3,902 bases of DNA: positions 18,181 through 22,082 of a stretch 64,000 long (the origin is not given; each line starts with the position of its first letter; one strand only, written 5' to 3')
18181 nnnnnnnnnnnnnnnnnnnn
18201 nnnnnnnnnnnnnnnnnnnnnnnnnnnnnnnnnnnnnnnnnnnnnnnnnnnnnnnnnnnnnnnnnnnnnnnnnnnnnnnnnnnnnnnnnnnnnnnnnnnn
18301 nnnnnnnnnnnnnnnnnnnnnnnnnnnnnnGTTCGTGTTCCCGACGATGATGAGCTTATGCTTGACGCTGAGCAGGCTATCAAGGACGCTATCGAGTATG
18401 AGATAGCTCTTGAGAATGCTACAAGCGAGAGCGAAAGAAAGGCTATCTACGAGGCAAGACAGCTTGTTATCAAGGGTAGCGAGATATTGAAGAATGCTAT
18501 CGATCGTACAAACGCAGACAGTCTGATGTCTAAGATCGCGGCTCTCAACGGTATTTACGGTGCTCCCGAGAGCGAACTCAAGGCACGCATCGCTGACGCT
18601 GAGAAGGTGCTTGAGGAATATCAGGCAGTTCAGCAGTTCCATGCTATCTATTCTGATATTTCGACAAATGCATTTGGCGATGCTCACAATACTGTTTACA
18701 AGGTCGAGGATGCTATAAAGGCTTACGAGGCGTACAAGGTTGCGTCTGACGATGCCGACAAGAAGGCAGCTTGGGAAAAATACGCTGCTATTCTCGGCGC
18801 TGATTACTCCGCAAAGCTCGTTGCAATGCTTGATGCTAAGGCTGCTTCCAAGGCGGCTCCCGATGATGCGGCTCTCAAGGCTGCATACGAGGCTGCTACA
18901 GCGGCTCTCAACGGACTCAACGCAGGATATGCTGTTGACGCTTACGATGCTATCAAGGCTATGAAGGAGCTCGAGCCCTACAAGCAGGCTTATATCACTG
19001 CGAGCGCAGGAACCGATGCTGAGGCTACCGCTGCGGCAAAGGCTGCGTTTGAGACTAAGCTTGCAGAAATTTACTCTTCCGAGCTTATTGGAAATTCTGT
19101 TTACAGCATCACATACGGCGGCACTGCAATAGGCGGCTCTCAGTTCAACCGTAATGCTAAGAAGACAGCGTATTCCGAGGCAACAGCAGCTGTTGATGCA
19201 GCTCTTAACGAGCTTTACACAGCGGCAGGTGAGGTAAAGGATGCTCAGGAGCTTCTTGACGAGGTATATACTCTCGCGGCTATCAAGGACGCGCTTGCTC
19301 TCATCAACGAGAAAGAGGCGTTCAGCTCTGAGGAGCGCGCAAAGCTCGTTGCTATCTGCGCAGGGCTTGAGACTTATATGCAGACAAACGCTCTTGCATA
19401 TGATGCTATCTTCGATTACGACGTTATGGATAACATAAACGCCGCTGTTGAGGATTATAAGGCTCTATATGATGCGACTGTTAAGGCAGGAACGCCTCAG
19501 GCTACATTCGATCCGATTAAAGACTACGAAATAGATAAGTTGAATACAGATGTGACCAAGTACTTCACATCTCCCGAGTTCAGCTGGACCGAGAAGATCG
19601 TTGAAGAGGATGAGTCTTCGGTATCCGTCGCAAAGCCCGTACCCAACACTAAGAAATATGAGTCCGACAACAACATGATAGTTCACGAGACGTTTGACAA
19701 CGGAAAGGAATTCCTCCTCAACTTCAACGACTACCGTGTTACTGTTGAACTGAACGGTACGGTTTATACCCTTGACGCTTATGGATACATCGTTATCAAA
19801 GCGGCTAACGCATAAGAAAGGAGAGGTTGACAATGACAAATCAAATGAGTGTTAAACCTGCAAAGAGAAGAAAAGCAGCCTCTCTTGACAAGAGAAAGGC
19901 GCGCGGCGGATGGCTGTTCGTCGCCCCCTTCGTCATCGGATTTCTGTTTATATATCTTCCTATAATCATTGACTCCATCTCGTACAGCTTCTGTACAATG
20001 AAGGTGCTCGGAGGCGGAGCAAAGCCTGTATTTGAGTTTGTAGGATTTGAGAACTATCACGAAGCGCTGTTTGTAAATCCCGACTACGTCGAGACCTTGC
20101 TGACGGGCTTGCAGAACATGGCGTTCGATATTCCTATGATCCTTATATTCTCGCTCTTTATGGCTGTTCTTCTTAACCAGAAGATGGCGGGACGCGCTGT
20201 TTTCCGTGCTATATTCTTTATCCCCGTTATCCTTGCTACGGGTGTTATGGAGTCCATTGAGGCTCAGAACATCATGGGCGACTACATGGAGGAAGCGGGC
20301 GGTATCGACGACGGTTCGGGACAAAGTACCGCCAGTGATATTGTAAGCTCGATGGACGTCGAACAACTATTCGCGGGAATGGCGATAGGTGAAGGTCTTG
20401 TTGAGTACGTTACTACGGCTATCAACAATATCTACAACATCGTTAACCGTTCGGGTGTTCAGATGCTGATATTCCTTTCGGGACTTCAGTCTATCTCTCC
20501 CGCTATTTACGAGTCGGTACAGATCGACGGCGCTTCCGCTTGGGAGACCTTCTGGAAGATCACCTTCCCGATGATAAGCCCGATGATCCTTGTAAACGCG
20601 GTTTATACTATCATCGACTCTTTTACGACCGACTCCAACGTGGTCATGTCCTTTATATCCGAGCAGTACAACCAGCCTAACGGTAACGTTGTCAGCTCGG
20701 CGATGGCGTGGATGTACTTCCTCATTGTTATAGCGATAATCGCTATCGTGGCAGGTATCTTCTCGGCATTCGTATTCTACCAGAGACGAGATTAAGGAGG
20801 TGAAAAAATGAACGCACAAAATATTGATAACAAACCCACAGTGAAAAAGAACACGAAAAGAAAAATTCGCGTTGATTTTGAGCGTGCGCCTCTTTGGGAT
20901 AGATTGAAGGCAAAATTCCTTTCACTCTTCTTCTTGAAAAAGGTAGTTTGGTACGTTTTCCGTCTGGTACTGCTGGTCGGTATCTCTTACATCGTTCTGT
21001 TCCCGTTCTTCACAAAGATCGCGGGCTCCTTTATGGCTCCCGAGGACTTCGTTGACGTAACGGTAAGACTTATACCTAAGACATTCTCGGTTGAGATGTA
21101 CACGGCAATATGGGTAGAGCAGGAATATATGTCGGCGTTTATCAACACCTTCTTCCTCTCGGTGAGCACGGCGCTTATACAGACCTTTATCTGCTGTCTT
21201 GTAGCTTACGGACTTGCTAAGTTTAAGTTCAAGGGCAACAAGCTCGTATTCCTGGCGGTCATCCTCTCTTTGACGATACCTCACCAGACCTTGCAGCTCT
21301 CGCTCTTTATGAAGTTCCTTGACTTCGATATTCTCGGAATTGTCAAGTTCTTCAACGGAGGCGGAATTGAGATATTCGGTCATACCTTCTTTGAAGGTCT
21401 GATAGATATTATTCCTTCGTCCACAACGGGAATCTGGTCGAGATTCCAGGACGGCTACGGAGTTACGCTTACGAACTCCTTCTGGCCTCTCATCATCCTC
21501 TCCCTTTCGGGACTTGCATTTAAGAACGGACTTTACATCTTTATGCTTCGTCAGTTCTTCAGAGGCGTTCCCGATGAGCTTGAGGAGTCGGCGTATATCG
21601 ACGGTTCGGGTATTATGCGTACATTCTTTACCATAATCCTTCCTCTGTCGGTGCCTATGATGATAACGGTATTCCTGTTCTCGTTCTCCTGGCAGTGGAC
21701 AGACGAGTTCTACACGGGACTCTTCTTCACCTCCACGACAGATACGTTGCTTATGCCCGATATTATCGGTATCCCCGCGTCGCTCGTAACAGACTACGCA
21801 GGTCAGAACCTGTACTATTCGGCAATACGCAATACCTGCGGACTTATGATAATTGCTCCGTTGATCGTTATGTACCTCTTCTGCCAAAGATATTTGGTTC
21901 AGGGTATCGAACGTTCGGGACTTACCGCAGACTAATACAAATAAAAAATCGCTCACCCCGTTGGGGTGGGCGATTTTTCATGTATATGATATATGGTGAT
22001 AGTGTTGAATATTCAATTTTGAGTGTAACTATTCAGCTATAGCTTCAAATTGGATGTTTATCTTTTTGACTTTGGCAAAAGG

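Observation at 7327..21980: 14.6-kb seven-gene locus: giant SBP, two permease pairs, two giant unknown surface proteins, no ATPase, hydrolase or regulator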

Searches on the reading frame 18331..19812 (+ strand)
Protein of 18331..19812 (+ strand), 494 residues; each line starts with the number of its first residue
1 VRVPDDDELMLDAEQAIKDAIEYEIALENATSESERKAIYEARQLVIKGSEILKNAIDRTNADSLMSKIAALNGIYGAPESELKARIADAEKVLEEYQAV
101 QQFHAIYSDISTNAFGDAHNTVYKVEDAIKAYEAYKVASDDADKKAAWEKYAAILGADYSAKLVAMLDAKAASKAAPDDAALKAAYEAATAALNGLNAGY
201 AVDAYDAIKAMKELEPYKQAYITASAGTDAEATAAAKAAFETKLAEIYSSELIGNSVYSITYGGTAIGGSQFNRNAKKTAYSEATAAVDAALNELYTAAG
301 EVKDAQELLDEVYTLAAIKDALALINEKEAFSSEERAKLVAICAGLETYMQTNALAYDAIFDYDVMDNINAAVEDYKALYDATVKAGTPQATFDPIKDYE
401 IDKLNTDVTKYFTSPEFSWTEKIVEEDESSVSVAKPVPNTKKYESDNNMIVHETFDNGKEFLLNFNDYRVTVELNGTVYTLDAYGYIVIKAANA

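Call 60: search_protein_families(library=pfam, proteins=[window:18331-19812:+], max_evalue=10)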
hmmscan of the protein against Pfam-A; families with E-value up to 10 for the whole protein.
window:18331-19812:+ (494 aa): 3 families
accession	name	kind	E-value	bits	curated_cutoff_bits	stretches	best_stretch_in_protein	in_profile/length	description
PF08533.16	Glyco_hydro_42C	-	0.023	14.9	21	1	460-490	15-57/58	Beta-galactosidase C-terminal domain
PF13213.11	DUF4021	-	0.078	13.4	25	1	54-82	8-36/46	Protein of unknown function (DUF4021)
PF07516.18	SecA_SW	-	0.85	10.1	26.7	1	33-126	37-123/200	SecA Wing and Scaffold domain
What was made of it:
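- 15484..19815 (+): g5: 1443-aa secreted DUF5696 protein with a glycoside-hydrolase-like head (beta-sandwich, TIM barrel and C-terminal beta strands). The C-terminal 54 aa resemble a GH C-terminal domain (Glyco_hydro_42C, 6.6e-4, call 60).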

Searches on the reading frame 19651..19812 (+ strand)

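Call 60: search_protein_families(library=pfam, proteins=[window:19651-19812:+], max_evalue=10)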
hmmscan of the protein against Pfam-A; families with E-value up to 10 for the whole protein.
window:19651-19812:+ (54 aa): 2 families
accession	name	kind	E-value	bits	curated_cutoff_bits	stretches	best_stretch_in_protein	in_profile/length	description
PF08533.16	Glyco_hydro_42C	-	0.00066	19.8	21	1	20-50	15-57/58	Beta-galactosidase C-terminal domain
PF02237.23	BPL_C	-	0.2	12.1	21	1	33-53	14-34/48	Biotin protein ligase C terminal domain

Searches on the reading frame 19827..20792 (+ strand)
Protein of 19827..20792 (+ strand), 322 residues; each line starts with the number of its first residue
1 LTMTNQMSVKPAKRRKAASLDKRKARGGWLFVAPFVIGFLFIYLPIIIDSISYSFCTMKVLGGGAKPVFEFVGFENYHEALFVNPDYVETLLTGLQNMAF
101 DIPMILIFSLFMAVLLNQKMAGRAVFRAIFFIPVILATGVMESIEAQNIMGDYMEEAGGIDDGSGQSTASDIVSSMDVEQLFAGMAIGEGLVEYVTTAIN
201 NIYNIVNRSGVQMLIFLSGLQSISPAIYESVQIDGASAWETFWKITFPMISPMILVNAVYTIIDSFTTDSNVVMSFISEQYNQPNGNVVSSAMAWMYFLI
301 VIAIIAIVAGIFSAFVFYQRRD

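Call 7: search_protein_families(library=pfam, proteins=[window:19827-20792:+], max_evalue=0.01)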
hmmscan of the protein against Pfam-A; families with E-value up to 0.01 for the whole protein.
window:19827-20792:+ (322 aa): 1 family
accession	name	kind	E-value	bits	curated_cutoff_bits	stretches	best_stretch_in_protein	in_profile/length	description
PF00528.27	BPD_transp_1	-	1.1e-10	42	26.4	1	213-315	69-175/184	Binding-protein-dependent transport system inner membrane component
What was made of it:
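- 19827..20795 (+): g6: MalF/UgpA-type permease, second pair, with an extracellular insertion. BPD_transp_1 (call 7).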

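Call 8: search_protein_families(library=ncbifam, proteins=[window:19827-20792:+], max_evalue=0.01)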
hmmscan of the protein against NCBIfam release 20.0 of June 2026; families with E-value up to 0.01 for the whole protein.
window:19827-20792:+ (322 aa): 13 families
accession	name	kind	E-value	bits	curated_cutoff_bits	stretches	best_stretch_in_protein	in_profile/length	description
NF007852.0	PRK10561.1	equivalog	2.3e-12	47.4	335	2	210-267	171-232/295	sn-glycerol-3-phosphate ABC transporter permease UgpA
NF040932.1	ABC_arch_GlcU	equivalog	1.2e-06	28.3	340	1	206-266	145-202/272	glucose ABC transporter permease GlcU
TIGR01581.1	Mo_ABC_porter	hypoth_equivalog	9.7e-06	25.2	210.3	1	217-263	123-169/225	ABC transporter permease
NF008232.0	PRK10999.1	equivalog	1.2e-05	24.3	392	1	213-254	390-433/520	maltose ABC transporter permease MalF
NF006939.0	PRK09421.1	equivalog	7.8e-05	22.2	262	0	220-280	116-175/230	molybdate ABC transporter permease subunit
TIGR00969.1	3a0106s02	subfamily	0.00011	21.7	240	1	221-262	167-208/272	sulfate ABC transporter permease subunit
TIGR03262.1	PhnU2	equivalog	0.0004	19.2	593.25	1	194-279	406-491/546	putative 2-aminoethylphosphonate ABC transporter permease subunit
TIGR02139.1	permease_CysT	equivalog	0.0011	18.7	246.1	1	220-258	155-193/265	sulfate ABC transporter permease subunit CysT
NF008208.0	PRK10971.1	equivalog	0.0019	17.7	415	0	220-268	163-211/277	sulfate/thiosulfate ABC transporter permease CysT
TIGR02141.1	modB_ABC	equivalog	0.0045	16.7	182.6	0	220-259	103-142/208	molybdate ABC transporter permease subunit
NF008231.0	PRK10998.1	equivalog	0.0056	16.3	261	1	210-268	169-229/296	maltose ABC transporter permease MalG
NF003948.0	PRK05450.1-1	equivalog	0.0061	15.8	281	0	194-291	49-148/248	3-deoxy-manno-octulosonate cytidylyltransferase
NF040931.1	ABC_arch_GlcT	equivalog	0.0085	15.8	360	0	205-308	151-265/278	glucose ABC transporter permease GlcT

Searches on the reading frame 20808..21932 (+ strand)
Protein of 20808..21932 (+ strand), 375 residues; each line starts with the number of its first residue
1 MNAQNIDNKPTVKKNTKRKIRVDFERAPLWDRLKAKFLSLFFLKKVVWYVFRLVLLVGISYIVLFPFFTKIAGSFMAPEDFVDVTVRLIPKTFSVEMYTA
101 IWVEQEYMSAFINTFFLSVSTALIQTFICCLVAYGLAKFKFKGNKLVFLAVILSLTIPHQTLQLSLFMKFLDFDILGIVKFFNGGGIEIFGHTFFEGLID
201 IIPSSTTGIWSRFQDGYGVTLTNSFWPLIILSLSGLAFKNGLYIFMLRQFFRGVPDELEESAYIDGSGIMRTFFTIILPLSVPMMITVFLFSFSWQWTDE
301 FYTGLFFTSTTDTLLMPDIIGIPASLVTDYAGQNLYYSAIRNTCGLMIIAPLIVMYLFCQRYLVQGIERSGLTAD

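Call 7: search_protein_families(library=pfam, proteins=[window:20808-21932:+], max_evalue=0.01)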
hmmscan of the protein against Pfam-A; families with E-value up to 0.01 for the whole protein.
window:20808-21932:+ (375 aa): 1 family
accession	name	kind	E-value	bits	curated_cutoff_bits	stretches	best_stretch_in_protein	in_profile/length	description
PF00528.27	BPD_transp_1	-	2e-09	37.9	26.4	1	133-366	5-181/184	Binding-protein-dependent transport system inner membrane component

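Call 8: search_protein_families(library=ncbifam, proteins=[window:20808-21932:+], max_evalue=0.01)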
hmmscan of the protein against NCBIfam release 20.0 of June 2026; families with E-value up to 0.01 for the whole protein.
window:20808-21932:+ (375 aa): 12 families
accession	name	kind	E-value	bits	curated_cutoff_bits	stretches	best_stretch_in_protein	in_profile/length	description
NF008210.0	PRK10973.1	equivalog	2.1e-19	70.3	297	2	243-367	158-276/281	sn-glycerol-3-phosphate ABC transporter permease UgpE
NF040932.1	ABC_arch_GlcU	equivalog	1.9e-17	63.8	340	2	221-371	129-268/272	glucose ABC transporter permease GlcU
NF008231.0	PRK10998.1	equivalog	1.4e-14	54.4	261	1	223-371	157-293/296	maltose ABC transporter permease MalG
NF040839.1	tungstate_WtpB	equivalog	3e-10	40.1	340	2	206-293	107-190/251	tungstate ABC transporter permease WtpB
TIGR01581.1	Mo_ABC_porter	hypoth_equivalog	2.3e-09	37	210.3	2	241-295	116-170/225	ABC transporter permease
NF007047.0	PRK09500.1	equivalog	1.4e-08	34.6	326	1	86-175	35-124/257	spermidine/putrescine ABC transporter permease PotC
TIGR02139.1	permease_CysT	equivalog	1.4e-07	31.3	246.1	1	92-169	33-110/265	sulfate ABC transporter permease subunit CysT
TIGR02141.1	modB_ABC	equivalog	8.1e-07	28.9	182.6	1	208-294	63-146/208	molybdate ABC transporter permease subunit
NF006939.0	PRK09421.1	equivalog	1.4e-06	27.9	262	1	226-309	93-173/230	molybdate ABC transporter permease subunit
TIGR03262.1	PhnU2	equivalog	0.00014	20.6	593.25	1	91-169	314-394/546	putative 2-aminoethylphosphonate ABC transporter permease subunit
NF007852.0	PRK10561.1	equivalog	0.00031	20.7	335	1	249-302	179-232/295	sn-glycerol-3-phosphate ABC transporter permease UgpA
NF007889.0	PRK10592.1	equivalog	0.0064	16.1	476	0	246-305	158-217/281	putrescine ABC transporter permease PotI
